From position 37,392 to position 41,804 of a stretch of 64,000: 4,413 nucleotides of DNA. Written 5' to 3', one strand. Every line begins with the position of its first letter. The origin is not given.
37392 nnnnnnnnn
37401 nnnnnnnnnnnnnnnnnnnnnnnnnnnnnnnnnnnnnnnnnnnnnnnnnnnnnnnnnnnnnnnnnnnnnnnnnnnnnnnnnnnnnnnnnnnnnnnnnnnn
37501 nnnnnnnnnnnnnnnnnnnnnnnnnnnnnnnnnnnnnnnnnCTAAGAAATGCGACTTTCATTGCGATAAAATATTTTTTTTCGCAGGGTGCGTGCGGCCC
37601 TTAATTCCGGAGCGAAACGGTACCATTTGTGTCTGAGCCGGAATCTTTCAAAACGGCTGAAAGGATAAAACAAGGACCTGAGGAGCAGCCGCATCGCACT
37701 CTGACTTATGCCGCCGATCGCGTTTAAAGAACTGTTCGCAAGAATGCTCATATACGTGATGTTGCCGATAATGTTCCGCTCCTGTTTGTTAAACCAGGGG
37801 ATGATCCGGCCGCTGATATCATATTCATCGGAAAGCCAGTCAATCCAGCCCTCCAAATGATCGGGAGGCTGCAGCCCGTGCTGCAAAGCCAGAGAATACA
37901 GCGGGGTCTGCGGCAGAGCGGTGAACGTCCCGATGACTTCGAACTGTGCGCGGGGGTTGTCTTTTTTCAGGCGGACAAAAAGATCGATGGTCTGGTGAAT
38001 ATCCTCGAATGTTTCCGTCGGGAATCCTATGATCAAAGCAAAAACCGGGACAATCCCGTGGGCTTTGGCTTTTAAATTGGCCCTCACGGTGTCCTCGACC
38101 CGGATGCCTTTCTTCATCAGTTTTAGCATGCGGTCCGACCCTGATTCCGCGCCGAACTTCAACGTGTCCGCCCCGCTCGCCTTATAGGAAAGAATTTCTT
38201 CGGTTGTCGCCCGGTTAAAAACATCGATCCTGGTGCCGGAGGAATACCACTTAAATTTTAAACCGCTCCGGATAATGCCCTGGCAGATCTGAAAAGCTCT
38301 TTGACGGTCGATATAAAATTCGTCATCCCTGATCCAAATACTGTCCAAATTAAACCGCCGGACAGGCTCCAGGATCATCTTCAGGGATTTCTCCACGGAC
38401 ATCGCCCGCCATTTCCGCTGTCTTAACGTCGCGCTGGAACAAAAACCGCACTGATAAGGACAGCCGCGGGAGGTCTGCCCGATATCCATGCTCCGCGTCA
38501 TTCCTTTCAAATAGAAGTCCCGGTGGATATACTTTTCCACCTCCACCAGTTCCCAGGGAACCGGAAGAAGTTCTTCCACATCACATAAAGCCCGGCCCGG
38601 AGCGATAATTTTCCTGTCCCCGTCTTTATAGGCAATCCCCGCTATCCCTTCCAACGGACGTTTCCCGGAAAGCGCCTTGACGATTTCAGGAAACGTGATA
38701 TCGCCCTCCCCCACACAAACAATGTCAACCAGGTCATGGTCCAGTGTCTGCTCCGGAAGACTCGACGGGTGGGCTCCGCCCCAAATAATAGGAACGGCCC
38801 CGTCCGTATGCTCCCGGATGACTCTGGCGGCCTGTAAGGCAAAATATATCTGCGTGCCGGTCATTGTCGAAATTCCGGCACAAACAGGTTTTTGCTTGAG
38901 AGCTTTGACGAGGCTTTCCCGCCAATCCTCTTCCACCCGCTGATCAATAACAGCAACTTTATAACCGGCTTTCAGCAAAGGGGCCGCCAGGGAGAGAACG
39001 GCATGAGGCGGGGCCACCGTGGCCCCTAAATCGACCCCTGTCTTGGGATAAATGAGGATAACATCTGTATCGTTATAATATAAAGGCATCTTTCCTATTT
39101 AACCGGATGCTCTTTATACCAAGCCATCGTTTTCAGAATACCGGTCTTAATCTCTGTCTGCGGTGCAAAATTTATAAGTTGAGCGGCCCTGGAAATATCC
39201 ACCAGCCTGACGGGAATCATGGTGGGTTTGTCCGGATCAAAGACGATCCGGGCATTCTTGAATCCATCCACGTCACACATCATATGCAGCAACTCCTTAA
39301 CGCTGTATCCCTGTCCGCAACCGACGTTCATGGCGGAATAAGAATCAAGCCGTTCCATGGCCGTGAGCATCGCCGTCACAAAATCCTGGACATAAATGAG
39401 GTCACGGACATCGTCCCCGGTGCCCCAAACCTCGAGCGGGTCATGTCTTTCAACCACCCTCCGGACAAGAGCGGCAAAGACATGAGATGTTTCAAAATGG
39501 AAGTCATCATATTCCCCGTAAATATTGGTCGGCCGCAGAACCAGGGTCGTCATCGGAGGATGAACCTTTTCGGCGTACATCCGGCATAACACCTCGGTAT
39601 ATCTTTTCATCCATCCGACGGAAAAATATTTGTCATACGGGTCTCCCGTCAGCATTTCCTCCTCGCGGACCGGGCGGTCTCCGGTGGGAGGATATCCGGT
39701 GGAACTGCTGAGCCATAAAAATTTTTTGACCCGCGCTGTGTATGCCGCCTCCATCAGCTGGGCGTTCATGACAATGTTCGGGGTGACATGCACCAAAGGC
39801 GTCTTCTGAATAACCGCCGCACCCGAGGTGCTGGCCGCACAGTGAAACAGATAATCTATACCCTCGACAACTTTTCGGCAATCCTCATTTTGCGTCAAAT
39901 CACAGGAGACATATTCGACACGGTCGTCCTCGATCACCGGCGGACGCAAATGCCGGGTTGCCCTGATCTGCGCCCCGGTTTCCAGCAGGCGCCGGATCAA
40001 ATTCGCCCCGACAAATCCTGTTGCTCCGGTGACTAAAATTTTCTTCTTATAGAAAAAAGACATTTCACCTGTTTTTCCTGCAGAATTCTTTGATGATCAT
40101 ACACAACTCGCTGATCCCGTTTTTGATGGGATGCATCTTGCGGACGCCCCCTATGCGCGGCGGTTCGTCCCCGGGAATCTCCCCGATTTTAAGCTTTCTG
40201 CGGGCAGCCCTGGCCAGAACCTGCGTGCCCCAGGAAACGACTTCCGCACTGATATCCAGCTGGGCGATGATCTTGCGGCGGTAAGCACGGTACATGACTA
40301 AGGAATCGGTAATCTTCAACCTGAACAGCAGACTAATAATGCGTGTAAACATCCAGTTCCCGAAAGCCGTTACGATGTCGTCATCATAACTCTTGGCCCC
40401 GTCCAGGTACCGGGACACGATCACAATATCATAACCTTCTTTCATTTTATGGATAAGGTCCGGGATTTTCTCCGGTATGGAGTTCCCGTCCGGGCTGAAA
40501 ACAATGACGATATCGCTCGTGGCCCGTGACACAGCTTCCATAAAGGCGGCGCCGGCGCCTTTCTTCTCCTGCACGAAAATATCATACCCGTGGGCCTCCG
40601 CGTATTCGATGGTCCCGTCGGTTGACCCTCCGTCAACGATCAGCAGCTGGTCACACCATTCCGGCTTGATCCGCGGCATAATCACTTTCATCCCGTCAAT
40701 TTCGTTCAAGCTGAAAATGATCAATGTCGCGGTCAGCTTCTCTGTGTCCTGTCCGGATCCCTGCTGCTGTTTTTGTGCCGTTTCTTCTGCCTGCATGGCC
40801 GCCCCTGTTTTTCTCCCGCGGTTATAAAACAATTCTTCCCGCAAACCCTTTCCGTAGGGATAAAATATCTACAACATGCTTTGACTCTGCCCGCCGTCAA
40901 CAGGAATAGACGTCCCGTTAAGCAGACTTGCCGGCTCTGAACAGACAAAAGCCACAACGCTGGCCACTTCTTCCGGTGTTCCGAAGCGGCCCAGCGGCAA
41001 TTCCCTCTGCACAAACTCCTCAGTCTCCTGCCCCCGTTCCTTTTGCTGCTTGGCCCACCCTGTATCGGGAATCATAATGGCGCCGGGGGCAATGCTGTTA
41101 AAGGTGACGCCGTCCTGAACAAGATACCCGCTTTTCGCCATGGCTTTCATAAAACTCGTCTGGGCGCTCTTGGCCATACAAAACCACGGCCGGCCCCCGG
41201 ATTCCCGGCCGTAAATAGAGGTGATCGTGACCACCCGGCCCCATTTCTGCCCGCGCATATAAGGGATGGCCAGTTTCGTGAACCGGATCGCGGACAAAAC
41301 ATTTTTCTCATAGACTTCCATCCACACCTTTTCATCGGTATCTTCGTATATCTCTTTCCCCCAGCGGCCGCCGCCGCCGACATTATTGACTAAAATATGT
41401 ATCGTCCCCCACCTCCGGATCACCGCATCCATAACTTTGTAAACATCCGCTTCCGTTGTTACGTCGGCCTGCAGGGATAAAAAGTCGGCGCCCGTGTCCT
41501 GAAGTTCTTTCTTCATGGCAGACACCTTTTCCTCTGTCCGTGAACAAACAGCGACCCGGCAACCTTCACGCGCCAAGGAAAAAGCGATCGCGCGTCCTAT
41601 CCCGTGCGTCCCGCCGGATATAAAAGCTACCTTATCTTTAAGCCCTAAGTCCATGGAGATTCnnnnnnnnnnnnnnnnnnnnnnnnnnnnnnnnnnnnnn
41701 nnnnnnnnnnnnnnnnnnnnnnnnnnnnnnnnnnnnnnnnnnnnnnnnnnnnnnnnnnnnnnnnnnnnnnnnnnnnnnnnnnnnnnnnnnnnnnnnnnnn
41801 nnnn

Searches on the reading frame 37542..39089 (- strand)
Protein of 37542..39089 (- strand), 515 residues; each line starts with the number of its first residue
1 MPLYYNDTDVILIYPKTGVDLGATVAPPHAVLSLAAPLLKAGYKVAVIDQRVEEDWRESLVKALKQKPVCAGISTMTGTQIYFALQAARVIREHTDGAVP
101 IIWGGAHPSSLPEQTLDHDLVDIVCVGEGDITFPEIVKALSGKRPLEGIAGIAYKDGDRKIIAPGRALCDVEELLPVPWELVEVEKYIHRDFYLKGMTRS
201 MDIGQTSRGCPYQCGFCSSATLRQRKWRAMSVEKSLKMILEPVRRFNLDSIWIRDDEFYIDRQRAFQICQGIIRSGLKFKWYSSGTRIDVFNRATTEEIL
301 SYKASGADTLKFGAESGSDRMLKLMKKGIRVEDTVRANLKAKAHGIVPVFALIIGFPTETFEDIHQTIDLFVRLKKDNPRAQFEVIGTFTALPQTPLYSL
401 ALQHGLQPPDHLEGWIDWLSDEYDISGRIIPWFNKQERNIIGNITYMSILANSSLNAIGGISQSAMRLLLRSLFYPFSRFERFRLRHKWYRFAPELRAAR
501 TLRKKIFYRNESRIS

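Call 56: search_protein_families(library=pfam, proteins=[window:37542-39089:-])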
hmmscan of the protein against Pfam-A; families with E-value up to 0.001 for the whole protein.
window:37542-39089:- (515 aa): 2 families
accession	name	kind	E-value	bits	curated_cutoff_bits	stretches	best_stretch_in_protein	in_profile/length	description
PF04055.27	Radical_SAM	-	5.2e-21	76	29.5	1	206-370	3-165/166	Radical SAM superfamily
PF02310.24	B12-binding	-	1.2e-15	57.8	32.1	1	25-136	11-120/121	B12 binding domain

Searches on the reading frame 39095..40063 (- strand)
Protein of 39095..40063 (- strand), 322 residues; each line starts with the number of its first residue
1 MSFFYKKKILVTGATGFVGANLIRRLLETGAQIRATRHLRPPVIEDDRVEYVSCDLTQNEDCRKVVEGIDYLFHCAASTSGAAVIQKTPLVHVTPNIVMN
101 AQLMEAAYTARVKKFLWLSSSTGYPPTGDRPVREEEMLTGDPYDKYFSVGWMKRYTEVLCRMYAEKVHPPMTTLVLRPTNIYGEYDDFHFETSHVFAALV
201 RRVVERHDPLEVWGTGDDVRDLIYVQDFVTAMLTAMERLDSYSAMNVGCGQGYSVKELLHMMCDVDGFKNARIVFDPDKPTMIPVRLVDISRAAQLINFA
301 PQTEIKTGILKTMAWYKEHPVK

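Call 56: search_protein_families(library=pfam, proteins=[window:39095-40063:-])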
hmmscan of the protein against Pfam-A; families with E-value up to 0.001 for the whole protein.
window:39095-40063:- (322 aa): 9 families
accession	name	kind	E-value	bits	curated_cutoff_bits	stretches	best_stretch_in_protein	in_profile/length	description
PF01370.27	Epimerase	-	1.2e-48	166.1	20.9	1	9-248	1-240/240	NAD dependent epimerase/dehydratase family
PF16363.11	GDP_Man_Dehyd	-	1.1e-25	91.2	27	1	10-310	1-330/332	GDP-mannose 4,6 dehydratase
PF01073.25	3Beta_HSD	-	7.1e-20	71.6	22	1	10-256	1-249/280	3-beta hydroxysteroid dehydrogenase/isomerase family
PF13460.12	NAD_binding_10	-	7e-12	46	27.2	1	13-135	1-114/184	NAD(P)H-binding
PF07993.18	NAD_binding_4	-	2.5e-09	37.1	20.1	0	11-34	1-25/258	Male sterility protein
PF05368.20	NmrA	-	1.1e-08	35.5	27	1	6-118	2-105/298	NmrA-like family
PF02719.21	Polysacc_synt_2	-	5.1e-08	32.9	20.2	1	9-121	1-129/293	Polysaccharide biosynthesis protein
PF04321.23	RmlD_sub_bind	-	1e-06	28.5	27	1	8-239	2-200/287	RmlD substrate binding domain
PF00106.31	adh_short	-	0.00055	19.9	26.6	0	7-70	1-72/195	short chain dehydrogenase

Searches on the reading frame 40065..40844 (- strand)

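Call 56: search_protein_families(library=pfam, proteins=[window:40065-40844:-])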
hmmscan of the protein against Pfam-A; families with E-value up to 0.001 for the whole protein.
window:40065-40844:- (259 aa): 1 family
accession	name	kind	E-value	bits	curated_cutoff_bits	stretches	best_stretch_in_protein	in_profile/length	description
PF00535.33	Glycos_transf_2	-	8.2e-18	65.3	23.3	1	66-195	29-166/168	Glycosyl transferase family 2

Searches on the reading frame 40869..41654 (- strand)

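Call 56: search_protein_families(library=pfam, proteins=[window:40869-41654:-])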
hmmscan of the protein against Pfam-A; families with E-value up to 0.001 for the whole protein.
window:40869-41654:- (261 aa): 4 families
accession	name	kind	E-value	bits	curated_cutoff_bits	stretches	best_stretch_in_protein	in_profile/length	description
PF13561.12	adh_short_C2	-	1e-49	169.7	27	1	17-256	6-235/236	Enoyl-(Acyl carrier protein) reductase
PF00106.31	adh_short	-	4.1e-44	150.8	26.6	1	8-194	1-183/195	short chain dehydrogenase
PF08659.16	KR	-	1.6e-08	35.2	22.6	1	11-130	4-124/180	KR domain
PF03807.23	F420_oxidored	-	0.00067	20.6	21.6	0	8-76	1-61/94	NADP oxidoreductase coenzyme F420-dependent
